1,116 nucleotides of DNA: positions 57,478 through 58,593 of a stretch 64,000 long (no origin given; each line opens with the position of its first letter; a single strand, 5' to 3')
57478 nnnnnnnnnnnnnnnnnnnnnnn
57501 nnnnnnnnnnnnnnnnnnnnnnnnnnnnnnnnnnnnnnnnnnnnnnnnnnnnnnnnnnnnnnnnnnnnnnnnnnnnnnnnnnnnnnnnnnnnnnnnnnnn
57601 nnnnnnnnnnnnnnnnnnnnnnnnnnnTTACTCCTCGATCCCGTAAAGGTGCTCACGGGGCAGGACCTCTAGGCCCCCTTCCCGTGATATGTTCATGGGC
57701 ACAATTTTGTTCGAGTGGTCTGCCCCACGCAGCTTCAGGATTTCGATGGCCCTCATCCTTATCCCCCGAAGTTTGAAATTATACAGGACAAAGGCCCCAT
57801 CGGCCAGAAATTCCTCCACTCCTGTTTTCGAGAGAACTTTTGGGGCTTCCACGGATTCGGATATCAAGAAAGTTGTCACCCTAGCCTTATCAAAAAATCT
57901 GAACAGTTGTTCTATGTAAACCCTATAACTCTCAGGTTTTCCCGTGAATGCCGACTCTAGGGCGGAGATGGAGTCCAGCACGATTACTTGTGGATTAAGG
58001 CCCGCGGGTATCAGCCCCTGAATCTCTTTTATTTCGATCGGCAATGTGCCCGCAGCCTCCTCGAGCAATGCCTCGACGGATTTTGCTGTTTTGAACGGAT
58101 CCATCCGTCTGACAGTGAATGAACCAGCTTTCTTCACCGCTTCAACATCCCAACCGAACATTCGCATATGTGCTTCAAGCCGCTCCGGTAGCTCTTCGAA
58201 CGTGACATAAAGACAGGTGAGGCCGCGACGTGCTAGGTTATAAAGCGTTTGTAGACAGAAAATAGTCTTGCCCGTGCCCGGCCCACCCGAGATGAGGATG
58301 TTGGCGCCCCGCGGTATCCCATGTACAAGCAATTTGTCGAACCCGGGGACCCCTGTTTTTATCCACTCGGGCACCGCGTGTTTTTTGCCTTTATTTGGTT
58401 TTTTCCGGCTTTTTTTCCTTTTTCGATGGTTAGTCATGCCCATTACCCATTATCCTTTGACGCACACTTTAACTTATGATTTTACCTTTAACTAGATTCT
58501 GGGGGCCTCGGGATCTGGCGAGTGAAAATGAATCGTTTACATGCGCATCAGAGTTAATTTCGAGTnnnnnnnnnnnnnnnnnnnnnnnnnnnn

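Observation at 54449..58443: Three-gene cluster: KaiC-like ATPase, FN3-rich transmembrane surface protein, and a P-loop-less KaiC-like paralogue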

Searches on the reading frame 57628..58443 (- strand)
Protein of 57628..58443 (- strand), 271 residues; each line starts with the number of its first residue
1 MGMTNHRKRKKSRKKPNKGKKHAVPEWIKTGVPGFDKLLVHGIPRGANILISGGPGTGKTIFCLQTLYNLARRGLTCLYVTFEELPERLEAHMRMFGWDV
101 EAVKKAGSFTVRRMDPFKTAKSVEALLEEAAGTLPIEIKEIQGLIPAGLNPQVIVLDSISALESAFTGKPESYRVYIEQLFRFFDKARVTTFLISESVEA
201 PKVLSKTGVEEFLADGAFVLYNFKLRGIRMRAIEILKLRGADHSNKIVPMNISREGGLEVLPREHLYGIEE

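Call 3: search_protein_families(library=pfam, proteins=[window:57628-58443:-], max_evalue=1)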
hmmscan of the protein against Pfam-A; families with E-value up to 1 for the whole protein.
window:57628-58443:- (271 aa): 25 families
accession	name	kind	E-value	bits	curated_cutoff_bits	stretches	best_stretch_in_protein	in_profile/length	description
PF06745.19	ATPase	-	7.9e-55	186.2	26.6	1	28-264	1-230/231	KaiC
PF13481.12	AAA_25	-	1e-07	32.2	27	1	37-190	23-183/195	AAA domain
PF07088.17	GvpD_P-loop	-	0.00025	21.5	24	1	46-84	10-47/189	GvpD gas vesicle protein, P-loop domain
PF20720.3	nSTAND3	-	0.00082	19.5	27.2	1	49-84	20-56/155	Novel STAND NTPase 3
PF01695.23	IstB_IS21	-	0.0019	18.2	24.1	1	44-91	90-137/238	IstB-like ATP binding protein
PF13191.12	AAA_16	-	0.002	19.1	32.6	1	44-85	22-63/167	AAA ATPase domain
PF00004.35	AAA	-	0.0026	18.6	21.2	1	49-189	1-97/131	ATPase family associated with various cellular activities (AAA)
PF03796.21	DnaB_C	-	0.0041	17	27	1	28-93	2-67/255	DnaB-like helicase C terminal domain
PF09848.15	SLFN-g3_helicase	-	0.0042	16.9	24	1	48-80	3-37/354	Schlafen group 3, DNA/RNA helicase domain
PF08903.17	DUF1846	-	0.0043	16.4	27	1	49-86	170-207/333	Domain of unknown function DUF1846, N-terminal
PF03266.21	NTPase_1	-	0.007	16.7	23.9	1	48-164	1-109/168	NTPase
PF24883.2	NPHP3_N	-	0.0098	16.5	24.8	1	49-84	25-60/164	Nephrocystin 3, N-terminal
PF13245.12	AAA_19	-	0.014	16.1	25.1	1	47-82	12-49/134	AAA domain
PF00154.27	RecA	-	0.016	15.1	27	1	26-84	31-90/262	recA bacterial DNA recombination protein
PF05729.18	NACHT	-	0.017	15.4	26.7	0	49-78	3-32/167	NACHT domain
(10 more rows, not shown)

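Call 4: search_protein_families(library=ncbifam, proteins=[window:57628-58443:-], max_evalue=1)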
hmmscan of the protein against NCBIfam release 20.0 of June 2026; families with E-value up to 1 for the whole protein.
window:57628-58443:- (271 aa): 41 families (the best 25 are shown)
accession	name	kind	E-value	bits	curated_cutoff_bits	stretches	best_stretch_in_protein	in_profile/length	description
NF006799.0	PRK09302.1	equivalog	3.2e-38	131.6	408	1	26-262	11-240/515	circadian clock protein KaiC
TIGR03877.1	thermo_KaiC_1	hypoth_equivalog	2.5e-32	112.3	307.25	1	28-256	4-229/238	KaiC domain-containing protein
TIGR03880.1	KaiC_arch_3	hypoth_equivalog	1.2e-29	103.5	249.45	1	31-256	1-214/224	KaiC domain-containing protein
TIGR03881.1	KaiC_arch_4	hypoth_equivalog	1.3e-25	90.4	247.8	1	28-261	3-229/231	KaiC domain-containing protein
TIGR02655.1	circ_KaiC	equivalog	2.2e-25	89.2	546.25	1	28-262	3-230/484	circadian clock protein KaiC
NF004723.0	PRK06067.1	subfamily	3.1e-16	59.6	194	1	20-262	8-237/243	flagellar accessory protein FlaH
TIGR00416.1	sms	equivalog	8.3e-11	41.3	403.05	1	28-172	76-193/454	DNA repair protein RadA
NF052589.1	ArlH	equivalog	1.3e-09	38.1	215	1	34-263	8-226/229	archaellum protein ArlH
TIGR03878.1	thermo_KaiC_2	hypoth_equivalog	2.4e-07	30.3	232.2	1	40-201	30-179/259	KaiC domain-containing protein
NF004629.0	PRK05973.1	equivalog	6.7e-07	28.6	156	1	39-188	57-200/237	DNA helicase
NF006320.0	PRK08533.1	equivalog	4.2e-05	23.3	215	1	35-81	13-59/230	flagellar accessory protein FlaH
NF038214.1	IS21_help_AAA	equivalog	6.2e-05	22.8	200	1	43-92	87-136/232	IS21-like element helper ATPase IstB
TIGR03600.1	phage_DnaB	exception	0.00016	20.8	498.65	1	28-87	177-236/421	phage replicative helicase, DnaB family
NF006861.0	PRK09361.1-1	equivalog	0.00025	20.6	278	1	27-88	4-66/235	DNA repair and recombination protein RadB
NF009884.0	PRK13343.1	equivalog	0.0004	19.2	554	1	12-81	132-199/507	F0F1 ATP synthase subunit alpha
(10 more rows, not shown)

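Call 40: find_homologous_proteins(query=window:57628-58443:-, max_evalue=1e-40)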
Query window:57628-58443:- (271 aa): 1124 proteins with E <= 1e-40 among 3578 candidates; the best 120 are listed.
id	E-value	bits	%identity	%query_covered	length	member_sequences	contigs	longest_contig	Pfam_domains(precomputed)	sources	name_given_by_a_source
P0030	2.6e-176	602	100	100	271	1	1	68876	PF06745.20,PF13481.13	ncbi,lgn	-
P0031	8.7e-149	512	84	100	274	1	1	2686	PF06745.20,PF13481.13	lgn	-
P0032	4.2e-146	503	88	93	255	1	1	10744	PF06745.20,PF07088.17,PF13481.13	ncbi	-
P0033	2.6e-104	366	67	90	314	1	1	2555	PF06745.20,PF07088.17,PF23442.2,PF13481.13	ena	-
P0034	1.1e-102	361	63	97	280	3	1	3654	PF06745.20,PF07088.17,PF23442.2,PF00154.28,PF13481.13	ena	-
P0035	1.0e-101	358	63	97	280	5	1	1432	PF06745.20,PF07088.17,PF13481.13,PF20720.4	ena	-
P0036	1.4e-101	357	64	98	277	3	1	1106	PF06745.20,PF07088.17,PF13481.13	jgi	jgi:KaiC/GvpD/RAD55 family RecA-like ATPase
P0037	2.2e-101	357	61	98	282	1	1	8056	PF06745.20,PF07088.17,PF13481.13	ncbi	-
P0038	5.6e-101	355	62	97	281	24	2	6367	PF06745.20,PF07088.17,PF23442.2,PF13481.13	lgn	-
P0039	8.8e-101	355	62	98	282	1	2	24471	PF06745.20,PF07088.17,PF23442.2,PF13481.13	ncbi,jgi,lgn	-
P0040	1.2e-100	354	65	91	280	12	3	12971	PF06745.20,PF07088.17,PF13481.13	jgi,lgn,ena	-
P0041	2.0e-100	354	65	91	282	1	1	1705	PF06745.20,PF07088.17,PF13481.13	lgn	-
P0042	4.6e-100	352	61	99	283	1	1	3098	PF06745.20,PF07088.17,PF03796.22,PF23442.2,PF13481.13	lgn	-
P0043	5.9e-100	352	61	97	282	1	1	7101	PF06745.20,PF07088.17,PF23442.2,PF13481.13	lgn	-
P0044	8.3e-100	352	62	98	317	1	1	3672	PF06745.20,PF07088.17,PF23442.2,PF13481.13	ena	-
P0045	2.6e-99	350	63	98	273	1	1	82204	PF06745.20,PF07088.17,PF13481.13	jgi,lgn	jgi:KaiC/GvpD/RAD55 family RecA-like ATPase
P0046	6.8e-99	349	63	90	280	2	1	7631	PF06745.20,PF07088.17,PF23442.2,PF13481.13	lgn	-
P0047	4.7e-98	346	62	97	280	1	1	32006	PF06745.20,PF07088.17,PF13481.13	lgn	-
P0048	9.5e-98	345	64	91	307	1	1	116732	PF06745.20,PF07088.17,PF23442.2,PF13481.13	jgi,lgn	jgi:circadian clock protein KaiC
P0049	1.1e-97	345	60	97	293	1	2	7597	PF06745.20,PF07088.17,PF03796.22,PF23442.2,PF13481.13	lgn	-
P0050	2.4e-97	343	51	89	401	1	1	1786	PF13173.13,PF06745.20,PF07088.17,PF01695.24,PF03796.22,PF23442.2,PF09848.16,PF25199.2,PF13481.13,PF20720.4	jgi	-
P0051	6.9e-97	342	60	97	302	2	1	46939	PF06745.20,PF07088.17,PF13481.13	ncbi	-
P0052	1.6e-96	341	63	91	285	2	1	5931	PF06745.20,PF07088.17,PF03796.22,PF23442.2,PF13481.13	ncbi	-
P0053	6.5e-95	335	59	97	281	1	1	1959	PF06745.20,PF07088.17,PF13481.13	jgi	-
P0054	7.6e-95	335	59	98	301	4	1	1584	PF06745.20,PF07088.17,PF13481.13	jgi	-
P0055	1.5e-94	334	60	98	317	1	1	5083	PF06745.20,PF07088.17,PF23442.2,PF13481.13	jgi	-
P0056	2.6e-94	334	62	90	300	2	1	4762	PF06745.20,PF07088.17,PF13481.13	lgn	-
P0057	1.5e-93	331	61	94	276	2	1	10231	PF06745.20,PF07088.17,PF13481.13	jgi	-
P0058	2.3e-93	330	59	97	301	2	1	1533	PF06745.20,PF13481.13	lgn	-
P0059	2.6e-93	330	59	99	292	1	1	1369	PF06745.20,PF07088.17,PF03796.22,PF13481.13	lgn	-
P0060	1.3e-92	328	58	97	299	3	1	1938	PF06745.20,PF07088.17,PF13481.13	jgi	-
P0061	1.3e-92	328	58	98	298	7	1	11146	PF06745.20,PF07088.17,PF13481.13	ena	-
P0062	2.2e-92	327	61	91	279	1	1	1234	PF06745.20,PF13481.13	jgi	-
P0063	2.6e-92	327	58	97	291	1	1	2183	PF06745.20,PF07088.17,PF13481.13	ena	-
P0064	3.4e-92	327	59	98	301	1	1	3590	PF06745.20,PF13481.13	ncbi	-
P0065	3.9e-92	326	61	91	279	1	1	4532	PF06745.20,PF07088.17,PF13481.13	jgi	-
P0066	4.0e-92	326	56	100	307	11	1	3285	PF06745.20,PF07088.17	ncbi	-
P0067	4.1e-92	326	58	97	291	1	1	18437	PF06745.20,PF07088.17,PF23442.2,PF13481.13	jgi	-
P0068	4.6e-92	326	57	100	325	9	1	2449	PF06745.20,PF07088.17,PF13481.13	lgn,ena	-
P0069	5.8e-92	326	56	99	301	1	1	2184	PF06745.20,PF07088.17,PF13481.13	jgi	-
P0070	7.5e-92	325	57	99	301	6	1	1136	PF06745.20,PF07088.17,PF13481.13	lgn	-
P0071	8.4e-92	325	60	91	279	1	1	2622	PF06745.20,PF13481.13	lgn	-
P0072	6.1e-91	322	61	91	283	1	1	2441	PF06745.20,PF07088.17,PF13481.13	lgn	-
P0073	1.8e-90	321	58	96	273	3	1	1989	PF06745.20,PF07088.17,PF13481.13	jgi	jgi:circadian clock protein KaiC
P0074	3.4e-90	320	57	93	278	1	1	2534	PF06745.20,PF07088.17,PF23442.2,PF00154.28,PF13481.13,PF20720.4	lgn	-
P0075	5.0e-90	319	55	99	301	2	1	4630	PF06745.20,PF13481.13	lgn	-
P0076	8.1e-90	319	60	91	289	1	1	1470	PF06745.20,PF07088.17,PF13481.13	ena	-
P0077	1.3e-89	318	59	91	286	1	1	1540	PF06745.20,PF07088.17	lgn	-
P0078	1.4e-89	318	58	94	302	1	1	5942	PF06745.20,PF07088.17,PF23442.2,PF13481.13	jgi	jgi:circadian clock protein KaiC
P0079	1.2e-88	315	54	96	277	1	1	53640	PF06745.20,PF07088.17,PF13481.13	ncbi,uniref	ncbi:MAG: RAD55 family ATPase [Candidatus Hadarchaeum sp.]|uniref:RAD55 family ATPase n=1 Tax=Candid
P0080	1.3e-88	315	59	90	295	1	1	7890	PF06745.20,PF07088.17,PF23442.2,PF13481.13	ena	-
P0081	2.9e-88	314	58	91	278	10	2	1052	PF06745.20,PF07088.17,PF13481.13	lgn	-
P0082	5.0e-88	313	57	96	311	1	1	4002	PF06745.20,PF07088.17,PF13481.13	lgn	-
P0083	1.4e-87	311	54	96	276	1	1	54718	PF06745.20,PF07088.17,PF13481.13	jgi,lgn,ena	-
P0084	1.4e-87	311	54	93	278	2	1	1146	PF06745.20,PF07088.17,PF13481.13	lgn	-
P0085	1.5e-87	311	55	91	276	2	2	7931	PF06745.20,PF07088.17,PF13481.13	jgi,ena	-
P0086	2.8e-87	310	55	91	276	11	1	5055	PF06745.20,PF07088.17,PF13481.13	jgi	-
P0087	3.0e-87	310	57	89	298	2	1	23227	PF06745.20,PF07088.17,PF13481.13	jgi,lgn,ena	-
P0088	3.1e-87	310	55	97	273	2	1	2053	PF06745.20,PF07088.17,PF13481.13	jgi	jgi:KaiC/GvpD/RAD55 family RecA-like ATPase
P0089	3.5e-87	310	60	90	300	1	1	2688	PF06745.20,PF07088.17,PF13481.13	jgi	jgi:KaiC/GvpD/RAD55 family RecA-like ATPase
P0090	6.8e-87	309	55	91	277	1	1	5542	PF06745.20,PF13481.13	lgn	-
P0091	9.0e-87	309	57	90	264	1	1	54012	PF06745.20,PF13481.13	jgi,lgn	jgi:circadian clock protein KaiC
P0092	1.4e-86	308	56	91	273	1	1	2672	PF06745.20,PF07088.17,PF13481.13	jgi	jgi:KaiC/GvpD/RAD55 family RecA-like ATPase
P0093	4.1e-86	307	55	99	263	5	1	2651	PF06745.20,PF07088.17,PF23442.2,PF13481.13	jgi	jgi:KaiC/GvpD/RAD55 family RecA-like ATPase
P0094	4.2e-86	307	60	85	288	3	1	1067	PF06745.20,PF07088.17,PF13481.13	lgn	-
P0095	4.5e-86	307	56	90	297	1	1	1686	PF06745.20,PF13481.13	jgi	jgi:circadian clock protein KaiC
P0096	4.9e-86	306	58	89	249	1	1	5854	PF06745.20,PF07088.17,PF23442.2,PF13481.13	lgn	-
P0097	6.6e-86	306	55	95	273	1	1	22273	PF06745.20,PF07088.17,PF23442.2,PF13481.13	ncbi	ncbi:MAG: ATPase domain-containing protein [Candidatus Hadarchaeales archaeon]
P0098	8.1e-86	306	58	90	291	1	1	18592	PF06745.20,PF07088.17,PF13481.13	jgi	jgi:KaiC/GvpD/RAD55 family RecA-like ATPase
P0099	2.2e-85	304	58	90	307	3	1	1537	PF06745.20,PF07088.17,PF23442.2,PF13481.13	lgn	-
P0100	5.6e-85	303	57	90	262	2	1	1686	PF06745.20,PF07088.17,PF03796.22,PF23442.2,PF13481.13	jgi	jgi:KaiC/GvpD/RAD55 family RecA-like ATPase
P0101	5.8e-85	303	53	97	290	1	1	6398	PF06745.20,PF07088.17,PF13481.13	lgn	-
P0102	6.2e-85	303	56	90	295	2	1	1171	PF06745.20,PF07088.17,PF13481.13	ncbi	-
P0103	1.7e-84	301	51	97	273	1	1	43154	PF06745.20,PF07088.17,PF23442.2,PF13481.13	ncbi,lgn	ncbi:MAG: ATPase domain-containing protein [Candidatus Hadarchaeales archaeon]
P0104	2.4e-84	301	53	99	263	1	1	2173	PF06745.20,PF07088.17,PF03796.22,PF23442.2,PF13481.13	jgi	jgi:KaiC/GvpD/RAD55 family RecA-like ATPase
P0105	3.2e-84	300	54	92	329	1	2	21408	PF06745.20,PF13481.13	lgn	-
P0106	3.4e-84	300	55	97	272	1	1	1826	PF06745.20,PF07088.17,PF03796.22,PF13481.13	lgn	-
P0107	3.5e-84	300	52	96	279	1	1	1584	PF06745.20,PF07088.17,PF13481.13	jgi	-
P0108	5.6e-84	300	54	94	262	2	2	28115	PF06745.20,PF07088.17,PF03796.22,PF23442.2,PF13481.13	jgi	jgi:KaiC/GvpD/RAD55 family RecA-like ATPase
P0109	6.0e-84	300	54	98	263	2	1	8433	PF06745.20,PF07088.17,PF23442.2,PF13481.13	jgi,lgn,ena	-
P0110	8.6e-84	299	53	99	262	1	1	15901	PF06745.20,PF07088.17,PF23442.2,PF13481.13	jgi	jgi:KaiC/GvpD/RAD55 family RecA-like ATPase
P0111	1.2e-83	299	56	90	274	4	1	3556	PF06745.20,PF13481.13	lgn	-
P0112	1.2e-83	299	56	92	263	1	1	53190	PF06745.20,PF07088.17,PF13481.13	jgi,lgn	jgi:KaiC/GvpD/RAD55 family RecA-like ATPase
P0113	1.8e-83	298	54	91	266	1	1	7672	PF06745.20,PF23442.2,PF13481.13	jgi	-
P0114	2.1e-83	298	50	98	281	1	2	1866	PF06745.20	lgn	-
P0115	4.1e-83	297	56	89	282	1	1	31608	PF06745.20,PF07088.17,PF13481.13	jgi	-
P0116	4.6e-83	297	55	90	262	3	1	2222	PF06745.20,PF07088.17,PF23442.2,PF13481.13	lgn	-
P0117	4.9e-83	297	55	95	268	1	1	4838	PF06745.20,PF07088.17,PF23442.2,PF13481.13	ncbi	-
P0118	1.7e-82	295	53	96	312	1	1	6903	PF06745.20,PF07088.17,PF03796.22,PF13481.13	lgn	-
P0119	2.4e-82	294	54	90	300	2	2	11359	PF06745.20,PF07088.17,PF03796.22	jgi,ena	-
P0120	3.0e-82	294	52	96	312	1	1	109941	PF06745.20,PF07088.17,PF13481.13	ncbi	-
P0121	4.6e-82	293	52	95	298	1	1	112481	PF06745.20,PF07088.17,PF23442.2,PF13481.13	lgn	-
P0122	8.1e-82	293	54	97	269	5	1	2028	PF06745.20,PF07088.17,PF13481.13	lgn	-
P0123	1.8e-81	291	51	96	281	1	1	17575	PF06745.20,PF07088.17,PF23442.2,PF13481.13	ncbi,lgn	-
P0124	1.9e-81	291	56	93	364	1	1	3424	PF06745.20,PF07088.17,PF03796.22,PF13481.13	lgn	-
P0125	3.0e-81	291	51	100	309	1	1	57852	PF06745.20,PF07088.17,PF13481.13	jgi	jgi:circadian clock protein KaiC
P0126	6.6e-81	290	53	89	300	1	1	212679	PF06745.20,PF03796.22,PF13481.13,PF20720.4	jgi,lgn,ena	-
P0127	7.6e-81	289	54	89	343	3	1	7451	PF06745.20,PF03796.22,PF13481.13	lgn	-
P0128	8.2e-81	289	53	96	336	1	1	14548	PF06745.20,PF07088.17,PF23442.2,PF13481.13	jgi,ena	-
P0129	1.3e-80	289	54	92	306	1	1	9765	PF06745.20,PF07088.17,PF03796.22,PF13481.13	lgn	-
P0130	1.4e-80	288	57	85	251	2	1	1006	PF06745.20,PF07088.17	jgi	jgi:KaiC/GvpD/RAD55 family RecA-like ATPase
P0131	1.6e-80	288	54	93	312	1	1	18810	PF06745.20,PF07088.17,PF23442.2,PF13481.13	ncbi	-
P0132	1.8e-80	288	53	90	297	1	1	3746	PF06745.20,PF03796.22,PF23442.2,PF13481.13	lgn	-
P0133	1.8e-80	288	53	90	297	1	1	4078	PF06745.20,PF03796.22,PF23442.2,PF13481.13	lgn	-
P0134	2.2e-80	288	49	95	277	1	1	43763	PF06745.20,PF07088.17,PF13481.13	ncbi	ncbi:MAG: RAD55 family ATPase [Candidatus Hadarchaeaceae archaeon]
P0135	2.9e-80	287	54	87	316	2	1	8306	PF06745.20,PF03796.22,PF13481.13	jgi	-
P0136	2.9e-80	287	53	92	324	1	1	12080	PF06745.20,PF07088.17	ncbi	-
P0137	3.7e-80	287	55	89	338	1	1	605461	PF06745.20,PF23442.2,PF13481.13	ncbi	-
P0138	4.0e-80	287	55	89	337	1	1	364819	PF06745.20,PF23442.2,PF13481.13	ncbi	-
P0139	4.1e-80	287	56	90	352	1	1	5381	PF06745.20,PF07088.17,PF03796.22,PF13481.13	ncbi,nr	ncbi:hypothetical protein D6777_04695 [Candidatus Woesearchaeota archaeon]|nr:MAG: hypothetical prot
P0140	6.7e-80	286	55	90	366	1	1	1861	PF06745.20,PF07088.17,PF13481.13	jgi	-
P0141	7.1e-80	286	54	92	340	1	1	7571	PF06745.20,PF07088.17,PF13481.13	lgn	-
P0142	8.2e-80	286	53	89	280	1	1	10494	PF06745.20,PF03796.22,PF13481.13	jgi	jgi:KaiC/GvpD/RAD55 family RecA-like ATPase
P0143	1.1e-79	286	51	97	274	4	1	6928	PF06745.20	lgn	-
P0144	1.2e-79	285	54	90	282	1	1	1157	PF06745.20,PF07088.17,PF03796.22,PF23442.2,PF13481.13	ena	-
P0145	1.4e-79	285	53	97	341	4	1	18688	PF06745.20,PF23442.2,PF13481.13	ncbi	-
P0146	1.7e-79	285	56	91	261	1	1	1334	PF06745.20,PF07088.17,PF13481.13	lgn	-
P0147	2.5e-79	284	51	95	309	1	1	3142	PF06745.20,PF07088.17,PF23442.2,PF13481.13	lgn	-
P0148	3.1e-79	284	52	94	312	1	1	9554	PF06745.20,PF07088.17,PF03796.22,PF00154.28,PF13481.13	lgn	-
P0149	3.9e-79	284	54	95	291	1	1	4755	PF06745.20,PF07088.17,PF23442.2,PF13481.13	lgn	-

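Call 42: find_encoding_contigs(protein=P0045, flank=6000, max_places=1)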
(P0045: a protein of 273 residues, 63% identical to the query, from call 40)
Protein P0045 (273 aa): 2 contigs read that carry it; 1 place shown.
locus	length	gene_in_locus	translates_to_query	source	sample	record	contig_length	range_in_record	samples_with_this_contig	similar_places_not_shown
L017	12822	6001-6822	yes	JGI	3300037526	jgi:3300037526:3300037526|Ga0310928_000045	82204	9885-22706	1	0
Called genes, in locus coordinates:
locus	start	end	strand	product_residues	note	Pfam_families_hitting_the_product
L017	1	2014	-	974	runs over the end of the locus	PF00932:LTD, PF01835:MG2 (weak), PF13115:YtkA (faint)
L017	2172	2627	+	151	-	PF19810:HFX_2341_N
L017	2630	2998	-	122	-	PF00072:Response_reg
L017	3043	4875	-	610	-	PF00512:HisKA, PF02518:HATPase_c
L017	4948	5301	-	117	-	PF00072:Response_reg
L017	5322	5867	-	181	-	PF24336:DUF7504 (weak), PF06745:ATPase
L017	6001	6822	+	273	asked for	PF13481:AAA_25 (weak), PF06745:ATPase, PF07088:GvpD_P-loop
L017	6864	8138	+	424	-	-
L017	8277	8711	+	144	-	-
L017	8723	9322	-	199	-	PF12705:PDDEXK_1 (weak)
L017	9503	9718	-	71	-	-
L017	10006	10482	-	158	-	-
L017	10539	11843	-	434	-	PF13091:PLDc_2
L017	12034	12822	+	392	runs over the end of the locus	PF07431:DUF1512, PF23542:DUF1512_C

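Call 43: find_encoding_contigs(protein=P0048, flank=6000, max_places=1)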
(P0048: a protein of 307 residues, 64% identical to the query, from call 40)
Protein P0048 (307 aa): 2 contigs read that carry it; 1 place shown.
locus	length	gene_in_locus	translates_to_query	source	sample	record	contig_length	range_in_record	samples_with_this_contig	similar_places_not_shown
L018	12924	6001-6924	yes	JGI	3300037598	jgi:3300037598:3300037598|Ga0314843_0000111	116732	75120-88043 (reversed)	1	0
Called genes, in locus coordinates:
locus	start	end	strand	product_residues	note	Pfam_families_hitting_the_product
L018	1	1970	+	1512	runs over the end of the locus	PF25788:Ig_Rha78A_N (faint), PF27237:AF_1625_C, PF19077:Big_13 (weak)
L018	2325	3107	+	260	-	PF00142:Fer4_NifH (faint), PF01656:CbiA, PF02374:ArsA_ATPase (faint), PF06564:CBP_BcsQ (faint), PF10609:ParA, PF13500:AAA_26 (faint), PF13614:AAA_31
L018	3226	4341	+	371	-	PF16927:HisKA_7TM, PF05763:DUF835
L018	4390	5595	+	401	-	PF16927:HisKA_7TM, PF05763:DUF835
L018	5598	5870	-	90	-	-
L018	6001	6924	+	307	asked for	PF07088:GvpD_P-loop (faint), PF13481:AAA_25 (weak), PF06745:ATPase, PF23442:DUF7125 (faint)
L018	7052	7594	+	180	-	PF24336:DUF7504 (weak)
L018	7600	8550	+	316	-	PF00512:HisKA, PF02518:HATPase_c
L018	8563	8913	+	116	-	PF00072:Response_reg, PF20161:VpsR (faint)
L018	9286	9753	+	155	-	PF01242:PTPS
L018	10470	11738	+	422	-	PF03952:Enolase_N, PF00113:Enolase_C, PF13378:MR_MLE_C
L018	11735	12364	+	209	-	PF00318:Ribosomal_S2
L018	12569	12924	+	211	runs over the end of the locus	PF01875:Memo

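Call 44: find_encoding_contigs(protein=P0137, flank=6000, max_places=1)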
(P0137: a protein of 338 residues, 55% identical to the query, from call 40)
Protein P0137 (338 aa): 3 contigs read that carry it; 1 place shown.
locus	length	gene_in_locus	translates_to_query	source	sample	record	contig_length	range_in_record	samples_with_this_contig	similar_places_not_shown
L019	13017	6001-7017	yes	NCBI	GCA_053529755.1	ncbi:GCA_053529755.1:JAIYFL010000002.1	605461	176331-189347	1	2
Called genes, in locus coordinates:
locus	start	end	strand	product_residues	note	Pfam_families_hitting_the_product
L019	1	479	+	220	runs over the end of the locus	PF03483:B3_4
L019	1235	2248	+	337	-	-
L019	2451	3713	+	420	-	PF25199:nSTAND_NTPase5 (faint), PF01637:ATPase_2 (faint), PF13173:AAA_14, PF13635:DUF4143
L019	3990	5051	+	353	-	-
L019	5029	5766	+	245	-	-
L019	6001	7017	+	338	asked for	PF13481:AAA_25, PF06745:ATPase, PF23442:DUF7125 (weak)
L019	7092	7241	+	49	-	PF01402:RHH_1 (weak)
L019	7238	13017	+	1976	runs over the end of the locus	PF10633:NPCBM_assoc (faint)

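Call 47: search_protein_families(library=padloc, proteins=[window:57628-58443:-], max_evalue=0.01)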
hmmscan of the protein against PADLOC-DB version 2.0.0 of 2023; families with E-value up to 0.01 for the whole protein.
window:57628-58443:- (271 aa): 3 families
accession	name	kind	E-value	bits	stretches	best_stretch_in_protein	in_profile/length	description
PDLC04140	mad8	-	1.7e-06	25.8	1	43-117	24-100/314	mads_8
PDLC02350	AbiO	-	0.0003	17.7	1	48-110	194-254/468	AbiO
PDLC02372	Nhi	-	0.00055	16.7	1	48-108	201-259/470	-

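Call 56: search_protein_families(library=pfam, proteins=[L017:6864-8138:+, L017:8277-8711:+], max_evalue=0.01)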
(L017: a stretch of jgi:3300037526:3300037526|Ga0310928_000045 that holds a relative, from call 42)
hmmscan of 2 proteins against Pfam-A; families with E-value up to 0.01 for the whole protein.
L017:6864-8138:+ (424 aa): 2 families
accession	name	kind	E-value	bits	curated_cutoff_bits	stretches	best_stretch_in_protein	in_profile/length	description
PF01835.25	MG2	-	0.0002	22.1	32.8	0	240-311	12-88/96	MG2 domain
PF23560.1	GBD_Hemicentin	-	0.0078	16.5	27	0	150-215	35-97/100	Hemicentin galactose-binding domain-like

L017:8277-8711:+ (144 aa): 1 family
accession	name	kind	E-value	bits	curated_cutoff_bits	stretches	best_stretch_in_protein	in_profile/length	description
PF00520.37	Ion_trans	-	1.3e-06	28.2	25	1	10-112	5-113/241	Ion transport protein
